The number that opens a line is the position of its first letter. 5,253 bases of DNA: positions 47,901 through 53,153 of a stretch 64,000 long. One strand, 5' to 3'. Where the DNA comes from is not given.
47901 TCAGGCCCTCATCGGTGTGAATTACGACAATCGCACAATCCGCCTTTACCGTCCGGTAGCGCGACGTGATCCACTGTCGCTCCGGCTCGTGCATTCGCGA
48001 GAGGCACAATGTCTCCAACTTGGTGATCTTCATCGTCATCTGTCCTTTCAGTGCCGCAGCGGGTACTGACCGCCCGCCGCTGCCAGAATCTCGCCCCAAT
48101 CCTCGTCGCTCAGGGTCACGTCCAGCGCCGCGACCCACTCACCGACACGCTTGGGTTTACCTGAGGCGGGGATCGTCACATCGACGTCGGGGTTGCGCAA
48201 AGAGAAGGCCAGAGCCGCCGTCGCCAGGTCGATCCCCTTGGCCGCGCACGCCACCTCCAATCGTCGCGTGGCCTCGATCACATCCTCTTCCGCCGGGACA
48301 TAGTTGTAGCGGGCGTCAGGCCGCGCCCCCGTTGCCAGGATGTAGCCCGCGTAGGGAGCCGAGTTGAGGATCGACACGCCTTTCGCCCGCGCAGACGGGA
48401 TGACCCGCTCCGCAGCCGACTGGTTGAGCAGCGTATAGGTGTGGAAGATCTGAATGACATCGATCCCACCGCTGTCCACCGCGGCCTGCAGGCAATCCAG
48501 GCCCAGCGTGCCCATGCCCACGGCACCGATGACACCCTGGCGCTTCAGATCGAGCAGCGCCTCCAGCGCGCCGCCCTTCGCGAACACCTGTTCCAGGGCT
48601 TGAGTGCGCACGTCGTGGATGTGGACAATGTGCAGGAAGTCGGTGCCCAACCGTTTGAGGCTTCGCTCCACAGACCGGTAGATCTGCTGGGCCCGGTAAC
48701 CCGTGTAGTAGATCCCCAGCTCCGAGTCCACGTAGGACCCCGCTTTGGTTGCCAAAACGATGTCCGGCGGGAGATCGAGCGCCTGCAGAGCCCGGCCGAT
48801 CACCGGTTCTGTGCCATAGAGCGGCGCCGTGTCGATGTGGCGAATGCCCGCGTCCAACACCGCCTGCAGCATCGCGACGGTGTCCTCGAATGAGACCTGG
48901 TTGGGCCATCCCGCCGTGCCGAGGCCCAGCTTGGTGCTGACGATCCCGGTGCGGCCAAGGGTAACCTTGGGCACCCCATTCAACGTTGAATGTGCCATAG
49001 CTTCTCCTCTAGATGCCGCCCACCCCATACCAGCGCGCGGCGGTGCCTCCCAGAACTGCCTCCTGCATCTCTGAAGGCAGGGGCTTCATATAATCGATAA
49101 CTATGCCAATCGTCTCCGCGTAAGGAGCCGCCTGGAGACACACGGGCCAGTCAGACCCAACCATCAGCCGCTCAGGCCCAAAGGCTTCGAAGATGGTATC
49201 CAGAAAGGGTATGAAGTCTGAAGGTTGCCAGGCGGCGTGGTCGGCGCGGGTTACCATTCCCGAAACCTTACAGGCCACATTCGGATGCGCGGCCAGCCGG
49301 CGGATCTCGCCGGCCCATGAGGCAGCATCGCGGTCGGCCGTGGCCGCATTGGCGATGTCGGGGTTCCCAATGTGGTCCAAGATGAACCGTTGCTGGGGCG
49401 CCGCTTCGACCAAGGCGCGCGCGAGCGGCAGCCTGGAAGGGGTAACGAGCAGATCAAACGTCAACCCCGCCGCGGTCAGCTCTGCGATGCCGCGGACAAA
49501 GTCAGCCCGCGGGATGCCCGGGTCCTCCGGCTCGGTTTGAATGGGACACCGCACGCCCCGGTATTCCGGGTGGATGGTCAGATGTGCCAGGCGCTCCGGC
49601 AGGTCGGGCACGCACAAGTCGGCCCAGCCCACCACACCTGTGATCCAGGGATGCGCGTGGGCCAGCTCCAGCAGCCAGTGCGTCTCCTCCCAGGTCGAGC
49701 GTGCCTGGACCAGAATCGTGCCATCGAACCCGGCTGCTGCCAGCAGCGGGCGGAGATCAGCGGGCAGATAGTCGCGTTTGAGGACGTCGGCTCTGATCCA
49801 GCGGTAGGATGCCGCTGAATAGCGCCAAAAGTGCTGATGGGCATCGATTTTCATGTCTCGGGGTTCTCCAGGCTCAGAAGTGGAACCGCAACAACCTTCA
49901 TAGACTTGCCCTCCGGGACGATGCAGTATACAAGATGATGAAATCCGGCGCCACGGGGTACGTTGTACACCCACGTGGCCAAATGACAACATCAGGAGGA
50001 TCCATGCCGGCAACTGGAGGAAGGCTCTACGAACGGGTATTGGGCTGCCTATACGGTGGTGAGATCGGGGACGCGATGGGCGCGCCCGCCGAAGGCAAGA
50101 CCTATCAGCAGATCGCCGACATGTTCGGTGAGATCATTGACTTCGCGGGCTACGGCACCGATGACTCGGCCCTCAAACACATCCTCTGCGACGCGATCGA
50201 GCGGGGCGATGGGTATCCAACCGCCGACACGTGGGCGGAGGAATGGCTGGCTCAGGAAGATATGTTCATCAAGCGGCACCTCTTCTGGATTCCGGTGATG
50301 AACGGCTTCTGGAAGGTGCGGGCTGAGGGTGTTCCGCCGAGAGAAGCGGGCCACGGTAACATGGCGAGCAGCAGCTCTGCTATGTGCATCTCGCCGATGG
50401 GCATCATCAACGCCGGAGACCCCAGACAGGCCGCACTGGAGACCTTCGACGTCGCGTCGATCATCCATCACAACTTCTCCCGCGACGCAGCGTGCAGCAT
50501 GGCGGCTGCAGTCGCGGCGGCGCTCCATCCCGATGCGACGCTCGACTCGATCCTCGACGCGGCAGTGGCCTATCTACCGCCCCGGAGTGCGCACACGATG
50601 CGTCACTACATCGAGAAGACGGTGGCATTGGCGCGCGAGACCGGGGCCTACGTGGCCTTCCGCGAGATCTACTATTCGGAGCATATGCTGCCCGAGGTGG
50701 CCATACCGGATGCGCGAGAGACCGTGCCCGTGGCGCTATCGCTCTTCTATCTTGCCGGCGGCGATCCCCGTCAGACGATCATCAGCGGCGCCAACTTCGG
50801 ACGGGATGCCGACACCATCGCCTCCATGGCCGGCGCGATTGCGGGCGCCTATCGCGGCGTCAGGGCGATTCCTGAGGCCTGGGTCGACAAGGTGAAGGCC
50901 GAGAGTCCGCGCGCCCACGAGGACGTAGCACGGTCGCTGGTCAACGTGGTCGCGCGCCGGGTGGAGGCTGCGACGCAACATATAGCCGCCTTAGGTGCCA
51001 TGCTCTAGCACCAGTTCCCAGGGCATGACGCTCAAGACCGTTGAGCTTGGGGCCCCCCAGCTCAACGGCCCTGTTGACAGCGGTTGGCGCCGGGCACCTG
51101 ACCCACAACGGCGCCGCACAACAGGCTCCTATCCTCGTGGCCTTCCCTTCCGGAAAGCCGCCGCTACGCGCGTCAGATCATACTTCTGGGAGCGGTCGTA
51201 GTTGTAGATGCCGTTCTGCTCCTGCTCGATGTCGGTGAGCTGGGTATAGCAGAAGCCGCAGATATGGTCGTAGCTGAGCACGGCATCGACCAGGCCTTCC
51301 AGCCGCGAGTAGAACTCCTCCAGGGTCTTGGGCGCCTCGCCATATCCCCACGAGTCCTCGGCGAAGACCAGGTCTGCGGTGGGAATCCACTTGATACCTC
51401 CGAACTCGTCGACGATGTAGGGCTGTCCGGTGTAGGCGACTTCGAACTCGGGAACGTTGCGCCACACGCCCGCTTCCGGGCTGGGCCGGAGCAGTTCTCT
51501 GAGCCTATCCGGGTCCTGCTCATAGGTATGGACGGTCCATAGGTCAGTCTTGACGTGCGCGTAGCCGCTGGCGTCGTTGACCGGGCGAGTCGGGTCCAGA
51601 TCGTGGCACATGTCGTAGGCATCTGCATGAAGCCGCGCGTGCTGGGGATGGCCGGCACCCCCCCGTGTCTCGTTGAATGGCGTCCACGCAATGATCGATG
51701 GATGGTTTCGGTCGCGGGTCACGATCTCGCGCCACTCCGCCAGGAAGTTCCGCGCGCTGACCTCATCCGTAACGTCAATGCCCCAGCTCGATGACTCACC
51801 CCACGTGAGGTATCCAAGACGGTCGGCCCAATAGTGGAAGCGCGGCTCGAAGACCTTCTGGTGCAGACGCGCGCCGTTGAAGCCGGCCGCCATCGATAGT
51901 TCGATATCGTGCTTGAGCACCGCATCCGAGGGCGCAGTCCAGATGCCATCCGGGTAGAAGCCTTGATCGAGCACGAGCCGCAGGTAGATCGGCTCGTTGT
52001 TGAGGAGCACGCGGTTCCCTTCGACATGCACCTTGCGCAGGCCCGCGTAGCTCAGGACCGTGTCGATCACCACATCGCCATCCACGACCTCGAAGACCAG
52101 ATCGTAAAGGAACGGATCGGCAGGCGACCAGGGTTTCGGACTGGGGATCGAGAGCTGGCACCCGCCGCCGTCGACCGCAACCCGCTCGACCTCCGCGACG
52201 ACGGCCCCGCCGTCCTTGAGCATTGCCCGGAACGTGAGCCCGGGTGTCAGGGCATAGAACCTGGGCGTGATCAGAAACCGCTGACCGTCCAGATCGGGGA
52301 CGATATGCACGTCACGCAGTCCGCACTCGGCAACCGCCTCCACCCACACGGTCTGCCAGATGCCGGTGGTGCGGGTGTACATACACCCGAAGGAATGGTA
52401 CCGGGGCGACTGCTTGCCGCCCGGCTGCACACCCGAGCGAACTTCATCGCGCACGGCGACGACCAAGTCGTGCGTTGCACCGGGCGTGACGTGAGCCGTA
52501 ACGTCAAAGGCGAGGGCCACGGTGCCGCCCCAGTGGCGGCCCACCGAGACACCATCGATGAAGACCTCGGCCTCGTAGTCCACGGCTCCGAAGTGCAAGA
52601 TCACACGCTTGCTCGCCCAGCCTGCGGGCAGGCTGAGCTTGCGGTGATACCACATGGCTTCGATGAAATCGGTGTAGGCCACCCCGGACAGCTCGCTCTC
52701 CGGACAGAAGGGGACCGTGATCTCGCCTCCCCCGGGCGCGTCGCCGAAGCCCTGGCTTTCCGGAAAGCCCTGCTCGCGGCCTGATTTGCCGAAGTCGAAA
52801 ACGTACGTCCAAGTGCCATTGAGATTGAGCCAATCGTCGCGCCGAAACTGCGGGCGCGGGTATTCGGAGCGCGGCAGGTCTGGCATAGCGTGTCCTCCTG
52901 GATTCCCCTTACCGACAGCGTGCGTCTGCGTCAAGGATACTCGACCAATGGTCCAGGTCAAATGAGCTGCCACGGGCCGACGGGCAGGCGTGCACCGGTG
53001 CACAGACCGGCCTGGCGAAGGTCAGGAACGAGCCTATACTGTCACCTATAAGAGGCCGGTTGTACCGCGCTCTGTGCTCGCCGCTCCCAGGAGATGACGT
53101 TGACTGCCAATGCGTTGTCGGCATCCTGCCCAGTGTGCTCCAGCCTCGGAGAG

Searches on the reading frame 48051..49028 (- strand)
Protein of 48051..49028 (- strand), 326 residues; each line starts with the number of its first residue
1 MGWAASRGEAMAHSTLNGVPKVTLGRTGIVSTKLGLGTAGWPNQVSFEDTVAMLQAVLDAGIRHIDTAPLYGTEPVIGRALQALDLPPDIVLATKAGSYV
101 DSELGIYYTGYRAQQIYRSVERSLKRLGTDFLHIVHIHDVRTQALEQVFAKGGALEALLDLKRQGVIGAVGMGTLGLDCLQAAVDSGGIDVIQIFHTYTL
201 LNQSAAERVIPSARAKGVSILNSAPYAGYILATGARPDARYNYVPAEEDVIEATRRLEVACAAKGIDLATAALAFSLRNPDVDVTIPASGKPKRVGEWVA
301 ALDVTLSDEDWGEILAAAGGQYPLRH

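Call 15: search_protein_families(library=pfam, proteins=[window:48051-49028:-], max_evalue=0.001)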
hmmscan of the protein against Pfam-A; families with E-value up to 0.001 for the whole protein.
window:48051-49028:- (326 aa): 1 family
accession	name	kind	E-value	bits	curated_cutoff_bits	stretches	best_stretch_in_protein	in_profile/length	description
PF00248.27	Aldo_ket_red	-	1.2e-42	146.4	24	1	33-314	1-286/291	Aldo/keto reductase family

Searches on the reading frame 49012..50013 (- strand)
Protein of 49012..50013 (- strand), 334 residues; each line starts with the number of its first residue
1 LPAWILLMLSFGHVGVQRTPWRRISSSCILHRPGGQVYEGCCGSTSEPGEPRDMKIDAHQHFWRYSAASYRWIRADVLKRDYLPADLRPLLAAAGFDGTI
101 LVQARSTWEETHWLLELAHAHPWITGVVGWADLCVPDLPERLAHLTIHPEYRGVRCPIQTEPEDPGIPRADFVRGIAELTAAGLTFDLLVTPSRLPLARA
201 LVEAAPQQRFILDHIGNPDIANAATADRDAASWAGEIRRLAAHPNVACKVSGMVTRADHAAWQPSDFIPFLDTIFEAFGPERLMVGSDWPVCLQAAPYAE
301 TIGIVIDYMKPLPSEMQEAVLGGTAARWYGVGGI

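Call 15: search_protein_families(library=pfam, proteins=[window:49012-50013:-], max_evalue=0.001)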
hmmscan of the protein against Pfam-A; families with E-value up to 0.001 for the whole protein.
window:49012-50013:- (334 aa): 1 family
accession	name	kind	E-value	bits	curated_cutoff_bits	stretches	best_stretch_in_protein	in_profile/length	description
PF04909.20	Amidohydro_2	-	2.9e-45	155.7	26.4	1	56-330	1-288/289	Amidohydrolase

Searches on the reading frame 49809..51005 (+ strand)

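Call 15: search_protein_families(library=pfam, proteins=[window:49809-51005:+], max_evalue=0.001)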
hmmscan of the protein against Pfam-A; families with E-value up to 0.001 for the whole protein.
window:49809-51005:+ (399 aa): 1 family
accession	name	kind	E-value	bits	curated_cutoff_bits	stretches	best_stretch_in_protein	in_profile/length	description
PF03747.19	ADP_ribosyl_GH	-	4.6e-42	145.1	26.2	1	79-356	1-286/287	ADP-ribosylglycohydrolase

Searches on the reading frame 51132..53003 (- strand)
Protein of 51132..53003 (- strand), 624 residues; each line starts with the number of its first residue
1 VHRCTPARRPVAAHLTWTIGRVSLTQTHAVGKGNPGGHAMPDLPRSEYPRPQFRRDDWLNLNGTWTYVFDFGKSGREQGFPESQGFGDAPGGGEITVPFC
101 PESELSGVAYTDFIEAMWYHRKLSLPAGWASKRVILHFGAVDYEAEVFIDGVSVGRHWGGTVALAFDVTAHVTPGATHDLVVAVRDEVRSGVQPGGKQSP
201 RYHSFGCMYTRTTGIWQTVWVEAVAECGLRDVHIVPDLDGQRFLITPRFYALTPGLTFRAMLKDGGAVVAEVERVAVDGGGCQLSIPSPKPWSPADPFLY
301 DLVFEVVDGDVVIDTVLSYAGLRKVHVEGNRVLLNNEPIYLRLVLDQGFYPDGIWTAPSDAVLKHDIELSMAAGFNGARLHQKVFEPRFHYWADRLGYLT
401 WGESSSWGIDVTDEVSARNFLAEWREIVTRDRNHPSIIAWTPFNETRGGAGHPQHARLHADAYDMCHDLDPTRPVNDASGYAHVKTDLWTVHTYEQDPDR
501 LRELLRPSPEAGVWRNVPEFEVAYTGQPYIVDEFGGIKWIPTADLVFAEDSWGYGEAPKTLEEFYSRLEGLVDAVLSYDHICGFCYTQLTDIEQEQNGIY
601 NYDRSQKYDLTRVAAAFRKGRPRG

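Call 15: search_protein_families(library=pfam, proteins=[window:51132-53003:-], max_evalue=0.001)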
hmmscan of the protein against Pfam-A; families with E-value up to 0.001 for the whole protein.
window:51132-53003:- (624 aa): 4 families
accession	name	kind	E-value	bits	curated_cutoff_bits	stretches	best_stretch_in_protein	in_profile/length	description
PF02837.24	Glyco_hydro_2_N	-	3.9e-10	40.3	28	1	116-184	66-133/169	Glycosyl hydrolases family 2, sugar binding domain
PF02836.23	Glyco_hydro_2_C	-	5e-10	39.4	21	1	326-490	2-173/302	Glycosyl hydrolases family 2, TIM barrel domain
PF00703.27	Glyco_hydro_2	-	1.4e-08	35.9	23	1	267-323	48-109/109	Glycosyl hydrolases family 2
PF22666.2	Glyco_hydro_2_N2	-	1.8e-06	28.5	27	1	115-195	48-128/167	Glycosyl hydrolase 2 galactose-binding domain-like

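Call 75: search_protein_families(library=ncbifam, proteins=[window:51132-53003:-], max_evalue=0.00001)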
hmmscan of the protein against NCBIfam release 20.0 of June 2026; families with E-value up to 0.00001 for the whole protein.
window:51132-53003:- (624 aa): 11 families
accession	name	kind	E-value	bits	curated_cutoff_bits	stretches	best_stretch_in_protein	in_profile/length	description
NF007538.0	PRK10150.1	equivalog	3.4e-40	137.9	544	1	58-476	12-449/607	beta-glucuronidase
NF041462.1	GalA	equivalog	1.6e-32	112.6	900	2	283-479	249-437/763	beta-galactosidase GalA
NF050095.1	BetGlucuronLacZ4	equivalog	5.1e-26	90.9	950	2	283-481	237-441/666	beta-glucuronidase LacZ4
NF041463.1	GalB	equivalog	5.3e-25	87.4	900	2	283-488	308-521/869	beta-galactosidase GalB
NF007666.0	PRK10340.1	equivalog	7.6e-23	80.3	1284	1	118-475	112-472/1030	beta-galactosidase subunit alpha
NF052611.1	beta_gal_Bga2A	equivalog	2.1e-20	72.4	999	1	114-476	112-481/1007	beta-galactosidase, LacZ type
NF049890.1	Bet1-4galacdseBT4151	equivalog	5.6e-19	67.6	1500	1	112-448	104-452/952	exo-beta-1,4-galactosidase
NF007074.0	PRK09525.1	subfamily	6.5e-18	63.9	1221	1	281-484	291-494/1027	beta-galactosidase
NF049891.1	Bet1-4galacdseBT4156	equivalog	3.6e-15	54.9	1700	1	115-449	77-409/946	exo-beta-1,4-galactosidase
NF049877.1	GlucurArabfur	equivalog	3.2e-14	51.5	1800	1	117-447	424-771/1400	beta-d-glucuronidase/beta-L-arabinofuranosidase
NF041100.1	betagal_LacZ_Ttogales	equivalog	1.1e-13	49.8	2000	1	116-454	109-451/1090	beta-galactosidase LacZ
